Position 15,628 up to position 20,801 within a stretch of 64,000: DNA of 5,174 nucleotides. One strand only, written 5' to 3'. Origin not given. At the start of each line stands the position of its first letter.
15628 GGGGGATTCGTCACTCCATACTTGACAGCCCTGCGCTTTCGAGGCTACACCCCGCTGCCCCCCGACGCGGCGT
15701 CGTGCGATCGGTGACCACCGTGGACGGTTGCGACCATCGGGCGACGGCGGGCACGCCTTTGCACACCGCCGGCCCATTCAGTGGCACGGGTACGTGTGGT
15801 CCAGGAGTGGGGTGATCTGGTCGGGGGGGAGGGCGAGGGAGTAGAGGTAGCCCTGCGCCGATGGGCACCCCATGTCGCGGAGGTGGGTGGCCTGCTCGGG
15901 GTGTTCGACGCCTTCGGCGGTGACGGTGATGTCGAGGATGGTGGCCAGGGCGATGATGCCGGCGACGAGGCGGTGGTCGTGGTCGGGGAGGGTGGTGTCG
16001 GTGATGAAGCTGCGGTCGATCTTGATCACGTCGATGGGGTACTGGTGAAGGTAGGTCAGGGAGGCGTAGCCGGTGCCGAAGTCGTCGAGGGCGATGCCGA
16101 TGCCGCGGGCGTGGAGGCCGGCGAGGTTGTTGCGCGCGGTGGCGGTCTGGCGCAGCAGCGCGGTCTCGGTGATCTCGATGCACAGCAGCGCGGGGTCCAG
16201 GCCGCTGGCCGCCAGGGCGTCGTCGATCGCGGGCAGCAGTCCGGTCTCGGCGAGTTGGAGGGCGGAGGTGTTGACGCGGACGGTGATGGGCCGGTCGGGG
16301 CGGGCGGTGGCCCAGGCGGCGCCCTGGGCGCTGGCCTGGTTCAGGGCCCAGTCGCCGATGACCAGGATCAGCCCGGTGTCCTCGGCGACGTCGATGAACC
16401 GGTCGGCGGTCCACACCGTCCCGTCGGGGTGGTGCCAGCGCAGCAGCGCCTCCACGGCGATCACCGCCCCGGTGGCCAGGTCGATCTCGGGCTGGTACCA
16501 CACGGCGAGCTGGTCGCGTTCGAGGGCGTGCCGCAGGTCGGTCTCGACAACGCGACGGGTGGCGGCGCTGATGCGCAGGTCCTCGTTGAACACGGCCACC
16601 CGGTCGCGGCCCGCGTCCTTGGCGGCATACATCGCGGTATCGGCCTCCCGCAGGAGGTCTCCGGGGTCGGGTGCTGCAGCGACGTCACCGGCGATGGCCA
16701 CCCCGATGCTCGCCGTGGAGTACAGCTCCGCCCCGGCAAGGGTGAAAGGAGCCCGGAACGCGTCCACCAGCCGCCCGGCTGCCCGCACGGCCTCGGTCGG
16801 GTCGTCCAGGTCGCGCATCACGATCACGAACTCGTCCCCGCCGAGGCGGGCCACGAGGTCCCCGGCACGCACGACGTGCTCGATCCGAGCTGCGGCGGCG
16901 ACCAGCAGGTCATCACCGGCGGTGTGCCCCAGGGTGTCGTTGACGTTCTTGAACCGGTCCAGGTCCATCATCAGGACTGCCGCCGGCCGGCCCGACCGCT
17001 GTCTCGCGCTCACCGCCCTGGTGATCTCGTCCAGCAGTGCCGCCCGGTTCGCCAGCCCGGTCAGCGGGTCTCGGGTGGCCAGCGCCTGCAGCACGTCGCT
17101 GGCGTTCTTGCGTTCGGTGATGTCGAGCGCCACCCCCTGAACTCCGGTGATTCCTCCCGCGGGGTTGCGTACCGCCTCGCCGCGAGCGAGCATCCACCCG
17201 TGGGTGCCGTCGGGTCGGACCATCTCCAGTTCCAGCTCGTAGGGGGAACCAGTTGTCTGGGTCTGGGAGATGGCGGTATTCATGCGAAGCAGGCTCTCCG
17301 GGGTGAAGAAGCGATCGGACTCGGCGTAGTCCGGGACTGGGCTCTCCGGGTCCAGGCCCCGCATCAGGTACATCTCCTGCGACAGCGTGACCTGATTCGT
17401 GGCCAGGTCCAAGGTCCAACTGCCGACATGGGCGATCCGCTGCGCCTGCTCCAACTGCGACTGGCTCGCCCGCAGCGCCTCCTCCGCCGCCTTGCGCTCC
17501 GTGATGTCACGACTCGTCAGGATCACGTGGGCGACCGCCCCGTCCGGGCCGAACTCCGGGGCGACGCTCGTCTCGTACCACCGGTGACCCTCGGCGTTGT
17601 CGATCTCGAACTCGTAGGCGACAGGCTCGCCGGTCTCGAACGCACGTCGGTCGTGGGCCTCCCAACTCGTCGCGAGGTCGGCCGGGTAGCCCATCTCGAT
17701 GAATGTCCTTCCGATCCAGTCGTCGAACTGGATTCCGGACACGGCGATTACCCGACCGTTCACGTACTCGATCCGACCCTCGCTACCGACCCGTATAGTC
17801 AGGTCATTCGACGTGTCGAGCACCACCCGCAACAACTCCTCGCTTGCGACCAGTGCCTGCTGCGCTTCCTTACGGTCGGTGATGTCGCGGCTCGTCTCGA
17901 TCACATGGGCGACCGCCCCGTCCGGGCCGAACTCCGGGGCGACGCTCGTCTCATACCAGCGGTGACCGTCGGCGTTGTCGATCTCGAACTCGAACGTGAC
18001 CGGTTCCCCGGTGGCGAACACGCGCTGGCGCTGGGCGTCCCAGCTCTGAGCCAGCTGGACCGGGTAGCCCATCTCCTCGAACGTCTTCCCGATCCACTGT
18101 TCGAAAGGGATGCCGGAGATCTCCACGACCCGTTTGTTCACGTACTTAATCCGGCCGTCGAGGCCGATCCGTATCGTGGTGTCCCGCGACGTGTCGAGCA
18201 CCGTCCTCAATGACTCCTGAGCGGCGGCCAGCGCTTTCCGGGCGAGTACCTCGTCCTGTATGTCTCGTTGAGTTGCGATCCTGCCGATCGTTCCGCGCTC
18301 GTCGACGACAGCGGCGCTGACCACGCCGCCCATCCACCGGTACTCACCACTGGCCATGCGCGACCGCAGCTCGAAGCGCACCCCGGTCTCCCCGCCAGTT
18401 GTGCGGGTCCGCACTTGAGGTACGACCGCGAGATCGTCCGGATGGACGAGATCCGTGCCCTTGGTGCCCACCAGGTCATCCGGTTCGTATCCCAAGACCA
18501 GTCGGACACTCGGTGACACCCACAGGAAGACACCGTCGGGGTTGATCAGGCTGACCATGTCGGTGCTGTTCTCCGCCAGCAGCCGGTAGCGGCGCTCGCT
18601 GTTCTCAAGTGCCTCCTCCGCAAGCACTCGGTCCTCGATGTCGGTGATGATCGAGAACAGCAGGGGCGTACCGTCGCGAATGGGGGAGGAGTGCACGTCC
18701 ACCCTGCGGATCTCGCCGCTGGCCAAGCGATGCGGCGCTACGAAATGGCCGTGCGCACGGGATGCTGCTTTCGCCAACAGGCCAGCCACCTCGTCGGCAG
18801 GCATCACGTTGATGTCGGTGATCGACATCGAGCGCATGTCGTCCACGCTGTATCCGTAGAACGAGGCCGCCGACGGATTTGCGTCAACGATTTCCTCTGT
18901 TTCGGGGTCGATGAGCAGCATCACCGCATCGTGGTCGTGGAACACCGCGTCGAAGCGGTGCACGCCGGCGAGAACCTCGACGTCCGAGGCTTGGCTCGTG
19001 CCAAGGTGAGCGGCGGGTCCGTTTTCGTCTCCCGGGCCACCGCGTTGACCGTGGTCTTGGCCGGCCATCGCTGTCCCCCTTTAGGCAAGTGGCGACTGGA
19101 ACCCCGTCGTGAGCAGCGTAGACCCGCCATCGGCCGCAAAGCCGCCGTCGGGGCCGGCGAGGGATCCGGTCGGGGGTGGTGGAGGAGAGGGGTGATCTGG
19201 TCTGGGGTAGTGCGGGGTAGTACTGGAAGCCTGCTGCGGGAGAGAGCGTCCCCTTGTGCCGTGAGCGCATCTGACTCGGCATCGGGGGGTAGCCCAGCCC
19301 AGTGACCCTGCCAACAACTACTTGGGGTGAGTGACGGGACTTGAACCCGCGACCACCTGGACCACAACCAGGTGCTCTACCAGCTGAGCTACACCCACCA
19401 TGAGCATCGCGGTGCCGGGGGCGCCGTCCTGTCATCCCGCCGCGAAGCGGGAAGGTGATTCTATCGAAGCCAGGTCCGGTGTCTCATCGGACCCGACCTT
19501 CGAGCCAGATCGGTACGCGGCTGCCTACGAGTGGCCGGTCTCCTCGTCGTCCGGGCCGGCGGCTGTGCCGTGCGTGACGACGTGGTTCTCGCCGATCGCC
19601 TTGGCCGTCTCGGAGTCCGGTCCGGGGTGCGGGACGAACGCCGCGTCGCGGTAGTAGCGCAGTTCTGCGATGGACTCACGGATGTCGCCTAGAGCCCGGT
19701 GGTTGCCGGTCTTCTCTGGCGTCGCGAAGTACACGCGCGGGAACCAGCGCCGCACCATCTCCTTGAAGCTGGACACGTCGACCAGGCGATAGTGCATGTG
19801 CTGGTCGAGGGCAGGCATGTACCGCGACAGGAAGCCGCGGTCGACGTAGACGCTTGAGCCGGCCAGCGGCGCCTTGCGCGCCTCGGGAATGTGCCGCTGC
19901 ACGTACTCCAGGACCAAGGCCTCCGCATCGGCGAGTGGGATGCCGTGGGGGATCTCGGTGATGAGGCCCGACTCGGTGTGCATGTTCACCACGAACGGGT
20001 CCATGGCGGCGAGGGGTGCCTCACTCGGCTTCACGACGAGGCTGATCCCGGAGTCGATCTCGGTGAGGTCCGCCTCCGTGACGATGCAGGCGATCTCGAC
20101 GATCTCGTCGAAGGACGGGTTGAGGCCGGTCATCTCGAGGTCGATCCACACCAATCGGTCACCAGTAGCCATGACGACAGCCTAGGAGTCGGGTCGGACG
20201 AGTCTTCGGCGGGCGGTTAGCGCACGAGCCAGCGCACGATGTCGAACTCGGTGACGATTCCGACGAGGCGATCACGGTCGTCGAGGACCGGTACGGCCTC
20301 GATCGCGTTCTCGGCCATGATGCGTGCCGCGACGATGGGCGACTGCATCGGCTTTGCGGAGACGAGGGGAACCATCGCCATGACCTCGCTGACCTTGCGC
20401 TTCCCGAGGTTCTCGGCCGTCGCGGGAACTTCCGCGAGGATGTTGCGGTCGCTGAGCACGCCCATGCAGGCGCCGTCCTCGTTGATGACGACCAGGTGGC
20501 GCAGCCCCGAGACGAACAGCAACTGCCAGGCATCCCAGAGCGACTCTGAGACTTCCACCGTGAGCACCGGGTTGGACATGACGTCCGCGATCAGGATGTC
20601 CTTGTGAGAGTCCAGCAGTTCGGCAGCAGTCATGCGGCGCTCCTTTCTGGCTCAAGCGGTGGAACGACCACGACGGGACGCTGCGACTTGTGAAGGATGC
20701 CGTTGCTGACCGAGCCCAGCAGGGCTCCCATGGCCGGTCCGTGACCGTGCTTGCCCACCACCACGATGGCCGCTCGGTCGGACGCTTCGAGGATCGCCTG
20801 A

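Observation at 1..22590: Unusually dense c-di-GMP signalling hub: six GGDEF/EAL proteins back to back, eight in the window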

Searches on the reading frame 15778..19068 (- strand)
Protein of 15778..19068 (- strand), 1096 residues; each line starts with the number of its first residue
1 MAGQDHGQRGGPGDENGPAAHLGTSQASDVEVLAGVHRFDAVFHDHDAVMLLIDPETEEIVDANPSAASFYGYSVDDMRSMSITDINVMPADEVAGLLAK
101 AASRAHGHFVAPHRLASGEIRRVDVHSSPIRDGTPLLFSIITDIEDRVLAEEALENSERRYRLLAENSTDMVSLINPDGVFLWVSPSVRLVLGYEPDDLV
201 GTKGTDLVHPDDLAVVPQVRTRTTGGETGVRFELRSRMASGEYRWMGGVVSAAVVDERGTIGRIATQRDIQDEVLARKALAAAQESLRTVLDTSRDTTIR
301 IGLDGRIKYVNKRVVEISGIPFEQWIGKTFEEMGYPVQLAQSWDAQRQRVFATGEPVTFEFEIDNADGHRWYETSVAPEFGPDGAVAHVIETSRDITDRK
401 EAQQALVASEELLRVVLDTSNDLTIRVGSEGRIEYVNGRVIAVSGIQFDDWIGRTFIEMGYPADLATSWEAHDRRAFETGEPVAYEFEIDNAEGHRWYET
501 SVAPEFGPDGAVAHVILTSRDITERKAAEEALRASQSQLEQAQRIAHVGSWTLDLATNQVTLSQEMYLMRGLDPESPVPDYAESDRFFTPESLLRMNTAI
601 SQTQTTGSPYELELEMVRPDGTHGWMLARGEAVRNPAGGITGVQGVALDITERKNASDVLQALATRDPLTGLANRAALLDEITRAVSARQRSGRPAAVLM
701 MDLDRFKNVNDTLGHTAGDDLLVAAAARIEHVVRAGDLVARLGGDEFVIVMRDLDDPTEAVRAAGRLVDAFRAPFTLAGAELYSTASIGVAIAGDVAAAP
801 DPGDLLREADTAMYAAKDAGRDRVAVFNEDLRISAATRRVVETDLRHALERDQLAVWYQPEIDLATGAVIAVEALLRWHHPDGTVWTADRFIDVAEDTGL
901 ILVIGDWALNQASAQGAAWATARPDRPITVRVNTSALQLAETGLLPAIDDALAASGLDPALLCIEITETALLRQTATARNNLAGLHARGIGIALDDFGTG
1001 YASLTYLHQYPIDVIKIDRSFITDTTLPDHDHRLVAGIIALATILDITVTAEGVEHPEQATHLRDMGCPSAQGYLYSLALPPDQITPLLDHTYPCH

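Call 3: search_protein_families(library=pfam, proteins=[window:15778-19068:-], max_evalue=0.001)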
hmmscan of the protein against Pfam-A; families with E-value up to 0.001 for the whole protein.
window:15778-19068:- (1096 aa): 7 families
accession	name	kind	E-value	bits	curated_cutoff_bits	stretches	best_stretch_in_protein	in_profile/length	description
PF00563.25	EAL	-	1.1e-66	225.1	31.3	1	844-1077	3-234/236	EAL domain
PF08448.16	PAS_4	-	3.7e-59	198.2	23.1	4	291-401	1-110/110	PAS fold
PF00990.26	GGDEF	-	4.2e-45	153.8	23.8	1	664-823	1-161/161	Diguanylate cyclase, GGDEF domain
PF08447.18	PAS_3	-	1.6e-41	140.9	25.6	4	560-647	2-89/89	PAS fold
PF13426.13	PAS_9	-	8.7e-38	129.2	27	4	170-271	2-102/103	PAS domain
PF00989.32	PAS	-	2.5e-36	124.6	22.6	3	160-270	2-113/113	PAS fold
PF13188.13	PAS_8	-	3.6e-21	74.7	21.8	1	38-82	2-42/65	PAS domain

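Call 7: find_encoding_contigs(protein=window:15778-19068:-, flank=10000, max_places=6)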
Protein window:15778-19068:- (1096 aa): 6 contigs read that carry it; 4 places shown.
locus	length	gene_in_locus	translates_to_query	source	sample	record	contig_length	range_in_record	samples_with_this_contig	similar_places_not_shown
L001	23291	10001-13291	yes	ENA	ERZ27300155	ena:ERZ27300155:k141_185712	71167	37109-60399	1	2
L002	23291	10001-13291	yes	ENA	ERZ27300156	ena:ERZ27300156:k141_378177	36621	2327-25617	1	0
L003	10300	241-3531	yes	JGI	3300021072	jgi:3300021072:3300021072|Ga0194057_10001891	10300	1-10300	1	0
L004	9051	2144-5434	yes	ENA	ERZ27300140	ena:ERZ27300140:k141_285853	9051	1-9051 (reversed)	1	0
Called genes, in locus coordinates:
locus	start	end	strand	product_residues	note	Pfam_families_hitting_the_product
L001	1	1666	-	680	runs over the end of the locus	PF00884:Sulfatase, PF01663:Phosphodiest (weak)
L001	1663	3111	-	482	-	-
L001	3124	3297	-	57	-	-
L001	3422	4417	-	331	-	PF14249:Tocopherol_cycl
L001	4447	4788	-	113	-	PF14230:DUF4333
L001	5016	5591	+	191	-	-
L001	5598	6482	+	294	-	PF13622:4HBT_3, PF20789:4HBT_3C, PF02551:Acyl_CoA_thio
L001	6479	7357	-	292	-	PF00990:GGDEF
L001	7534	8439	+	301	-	PF00582:Usp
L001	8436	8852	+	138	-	PF00571:CBS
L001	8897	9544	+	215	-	PF00929:RNase_T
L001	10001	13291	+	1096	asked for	PF13188:PAS_8 (faint), PF00989:PAS, PF13426:PAS_9 (weak), PF08447:PAS_3, PF08448:PAS_4, PF08447:PAS_3, PF00990:GGDEF, PF00563:EAL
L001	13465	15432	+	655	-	PF00989:PAS, PF08448:PAS_4 (weak), PF00989:PAS, PF08448:PAS_4, PF13426:PAS_9 (weak), PF08448:PAS_4, PF00512:HisKA, PF02518:HATPase_c, +2 more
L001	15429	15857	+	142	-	PF00072:Response_reg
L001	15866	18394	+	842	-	PF00072:Response_reg, PF00990:GGDEF, PF00563:EAL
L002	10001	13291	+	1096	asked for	PF13188:PAS_8 (faint), PF00989:PAS, PF13426:PAS_9 (weak), PF08447:PAS_3, PF08448:PAS_4, PF08447:PAS_3, PF00990:GGDEF, PF00563:EAL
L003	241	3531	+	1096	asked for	PF13188:PAS_8 (faint), PF00989:PAS, PF13426:PAS_9 (weak), PF08447:PAS_3, PF08448:PAS_4, PF08447:PAS_3, PF00990:GGDEF, PF00563:EAL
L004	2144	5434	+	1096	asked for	PF13188:PAS_8 (faint), PF00989:PAS, PF13426:PAS_9 (weak), PF08447:PAS_3, PF08448:PAS_4, PF08447:PAS_3, PF00990:GGDEF, PF00563:EAL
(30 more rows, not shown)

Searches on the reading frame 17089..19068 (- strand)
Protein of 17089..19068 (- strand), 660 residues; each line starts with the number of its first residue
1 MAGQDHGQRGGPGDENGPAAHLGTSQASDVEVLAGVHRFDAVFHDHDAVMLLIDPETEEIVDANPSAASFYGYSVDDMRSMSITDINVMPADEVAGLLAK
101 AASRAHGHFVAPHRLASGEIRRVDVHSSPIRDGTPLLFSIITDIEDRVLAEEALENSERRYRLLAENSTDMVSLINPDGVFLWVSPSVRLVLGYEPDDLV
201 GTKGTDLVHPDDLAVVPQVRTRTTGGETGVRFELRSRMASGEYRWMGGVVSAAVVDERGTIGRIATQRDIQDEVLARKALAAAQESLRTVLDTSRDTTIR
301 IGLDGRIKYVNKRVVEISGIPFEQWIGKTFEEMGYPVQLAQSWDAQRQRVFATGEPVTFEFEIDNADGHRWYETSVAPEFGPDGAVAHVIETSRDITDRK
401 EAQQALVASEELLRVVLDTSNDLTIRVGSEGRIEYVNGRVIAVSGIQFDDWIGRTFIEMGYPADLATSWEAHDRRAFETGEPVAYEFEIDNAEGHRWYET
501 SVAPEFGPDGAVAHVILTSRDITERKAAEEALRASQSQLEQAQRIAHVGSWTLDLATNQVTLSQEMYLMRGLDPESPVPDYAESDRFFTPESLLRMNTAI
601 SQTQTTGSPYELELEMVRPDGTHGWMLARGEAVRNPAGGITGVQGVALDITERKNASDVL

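Call 67: search_solved_structures(query=window:17089-19068:-, max_evalue=0.001)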
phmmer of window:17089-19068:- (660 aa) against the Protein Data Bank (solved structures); distinct sequences matched with E-value up to 0.001: 24.
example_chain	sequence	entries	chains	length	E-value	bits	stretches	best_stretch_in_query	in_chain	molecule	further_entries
6ph3_A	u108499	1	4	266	1.5e-09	40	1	433-655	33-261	Blue-light-activated histidine kinase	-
6pps_A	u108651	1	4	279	1.7e-09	39.9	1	433-655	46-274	Blue-light-activated histidine kinase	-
6ph4_A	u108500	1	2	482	4.3e-09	38.5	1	434-656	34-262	Blue-light-activated histidine kinase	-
3nja_A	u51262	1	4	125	3.7e-07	32.1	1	537-654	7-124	Probable GGDEF family protein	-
3mr0_A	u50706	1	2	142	1.2e-06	30.4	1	153-288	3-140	Sensory box histidine kinase/response regulator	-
7xi3_A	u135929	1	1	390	1.5e-06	30.1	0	169-215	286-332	Aryl hydrocarbon receptor nuclear translocator 2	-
8px4_A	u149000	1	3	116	2.4e-06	29.5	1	157-250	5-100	Diguanylate cyclase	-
3ewk_A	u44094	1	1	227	7.7e-06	27.8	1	302-482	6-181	Sensor protein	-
8osj_N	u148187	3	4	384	1.6e-05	26.8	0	178-219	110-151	Basic helix-loop-helix ARNT-like protein 1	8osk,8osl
4f3l_B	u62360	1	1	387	1.6e-05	26.7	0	178-219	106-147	BMAL1b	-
7v7l_A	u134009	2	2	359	1.9e-05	26.5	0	168-246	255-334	Aryl hydrocarbon receptor nuclear translocator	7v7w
7xi4_A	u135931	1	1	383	2.2e-05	26.3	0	168-246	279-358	Aryl hydrocarbon receptor nuclear translocator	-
4zp4_A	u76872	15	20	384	2.2e-05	26.3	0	168-246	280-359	Aryl hydrocarbon receptor nuclear translocator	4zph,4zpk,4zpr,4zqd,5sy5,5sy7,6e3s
8vhg_B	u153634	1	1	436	2.3e-05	26.2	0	178-219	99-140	Basic helix-loop-helix ARNT-like protein 1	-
9of0_B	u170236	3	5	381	2.4e-05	26.1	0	168-246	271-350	Aryl hydrocarbon receptor nuclear translocator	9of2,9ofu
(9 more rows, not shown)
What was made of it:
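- Tried and rejected: PDB matches of the g09 PAS array are too weak to name a ligand (call 67).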

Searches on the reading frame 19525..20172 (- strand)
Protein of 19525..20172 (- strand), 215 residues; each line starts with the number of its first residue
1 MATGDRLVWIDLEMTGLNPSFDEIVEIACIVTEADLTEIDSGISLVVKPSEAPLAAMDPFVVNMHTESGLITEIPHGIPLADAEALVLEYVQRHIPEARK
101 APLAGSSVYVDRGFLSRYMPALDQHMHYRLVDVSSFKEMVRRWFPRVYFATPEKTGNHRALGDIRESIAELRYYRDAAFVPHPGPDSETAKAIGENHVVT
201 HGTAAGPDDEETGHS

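Call 6: search_protein_families(library=pfam, proteins=[window:19525-20172:-], max_evalue=0.001)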
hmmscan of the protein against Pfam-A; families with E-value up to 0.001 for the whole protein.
window:19525-20172:- (215 aa): 1 family
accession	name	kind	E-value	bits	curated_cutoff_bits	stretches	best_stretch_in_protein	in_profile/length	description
PF00929.31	RNase_T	-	2.1e-26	93.8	24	1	8-170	1-163/164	Exonuclease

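Call 45: search_protein_families(library=ncbifam, proteins=[window:19525-20172:-], max_evalue=0.001)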
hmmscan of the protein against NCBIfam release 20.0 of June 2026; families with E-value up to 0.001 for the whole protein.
window:19525-20172:- (215 aa): 3 families
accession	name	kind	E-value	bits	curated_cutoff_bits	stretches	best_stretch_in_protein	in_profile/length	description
NF003765.0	PRK05359.1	equivalog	7.4e-73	244.1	106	1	4-188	5-188/189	oligoribonuclease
NF006601.0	PRK09145.1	equivalog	1.2e-06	28.1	189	1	4-146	28-159/207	3'-5' exonuclease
NF008746.0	PRK11779.1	equivalog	0.00017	20.4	260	1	6-53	8-55/477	exodeoxyribonuclease I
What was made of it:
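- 19525..20172 (-): Oligoribonuclease Orn, the enzyme family that cleaves pGpG, the product of EAL enzymes. Part of the conserved core block. NCBIfam NF003765 equivalog, 244 bits against a cut-off of 106 (call 45).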

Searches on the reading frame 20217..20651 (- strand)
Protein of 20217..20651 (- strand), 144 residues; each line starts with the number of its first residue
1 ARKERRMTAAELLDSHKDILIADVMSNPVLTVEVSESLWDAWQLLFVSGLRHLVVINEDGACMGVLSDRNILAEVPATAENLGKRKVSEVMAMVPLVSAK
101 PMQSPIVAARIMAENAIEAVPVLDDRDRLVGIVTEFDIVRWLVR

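Call 6: search_protein_families(library=pfam, proteins=[window:20217-20651:-], max_evalue=0.001)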
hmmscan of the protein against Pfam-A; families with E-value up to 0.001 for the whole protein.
window:20217-20651:- (144 aa): 1 family
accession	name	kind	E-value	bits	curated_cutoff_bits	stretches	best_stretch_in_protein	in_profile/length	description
PF00571.33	CBS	-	3.1e-23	82.3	24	2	87-143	1-56/57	CBS domain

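Call 45: search_protein_families(library=ncbifam, proteins=[window:20217-20651:-], max_evalue=0.001)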
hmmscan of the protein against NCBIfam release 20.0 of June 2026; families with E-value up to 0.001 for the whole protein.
window:20217-20651:- (144 aa): 20 families
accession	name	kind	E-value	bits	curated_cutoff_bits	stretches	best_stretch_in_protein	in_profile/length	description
NF053704.1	TransRegCcpNBacil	equivalog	1.7e-12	47.2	260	1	10-143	66-203/208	transcriptional regulator CcpN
NF011442.0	PRK14869.1-4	equivalog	7.2e-11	41.2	400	2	96-143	80-127/543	putative manganese-dependent inorganic diphosphatase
NF041552.1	TF_PrdR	equivalog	1.5e-10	40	795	1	17-139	4-122/577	sigma-54 dependent transcriptional regulator PrdR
NF053603.1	HhpR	exception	1.7e-09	37.3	520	1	81-143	218-279/282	CBS domain-containing high hydrostatic pressure regulator HhpR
NF011447.0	PRK14869.2-3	equivalog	8.3e-09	34.6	522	1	86-143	69-125/540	putative manganese-dependent inorganic diphosphatase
NF011440.0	PRK14869.1-2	equivalog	2.2e-08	33.2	746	0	86-142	68-123/541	putative manganese-dependent inorganic diphosphatase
NF038279.1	TF_CBS_SpxR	exception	2.7e-08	33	600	1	11-77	241-307/427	CBS-HotDog domain-containing transcription factor SpxR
NF011449.0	PRK14869.2-5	equivalog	1.1e-07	31.4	411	0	10-72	139-202/451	putative manganese-dependent inorganic diphosphatase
TIGR01302.1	IMP_dehydrog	equivalog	1.1e-07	31.2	481.5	1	84-140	142-198/450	IMP dehydrogenase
NF041630.1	CBS_CbpB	equivalog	1.8e-07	31.1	125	0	26-92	18-88/143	cyclic-di-AMP-binding protein CbpB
TIGR00393.1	kpsF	subfamily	1.2e-06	28.4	203.7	1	23-133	159-267/268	KpsF/GutQ family sugar-phosphate isomerase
NF011441.0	PRK14869.1-3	equivalog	2.5e-06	26.4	753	0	101-140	83-122/548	putative manganese-dependent inorganic diphosphatase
NF041569.1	A-tRNAntase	equivalog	3e-06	25.8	1440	1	21-142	311-426/880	A-adding tRNA nucleotidyltransferase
TIGR00400.1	mgtE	equivalog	3.1e-06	26.2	232.75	1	52-140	169-249/450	magnesium transporter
NF011445.0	PRK14869.2-1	equivalog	1e-05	24.2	483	0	21-87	70-135/548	putative manganese-dependent inorganic diphosphatase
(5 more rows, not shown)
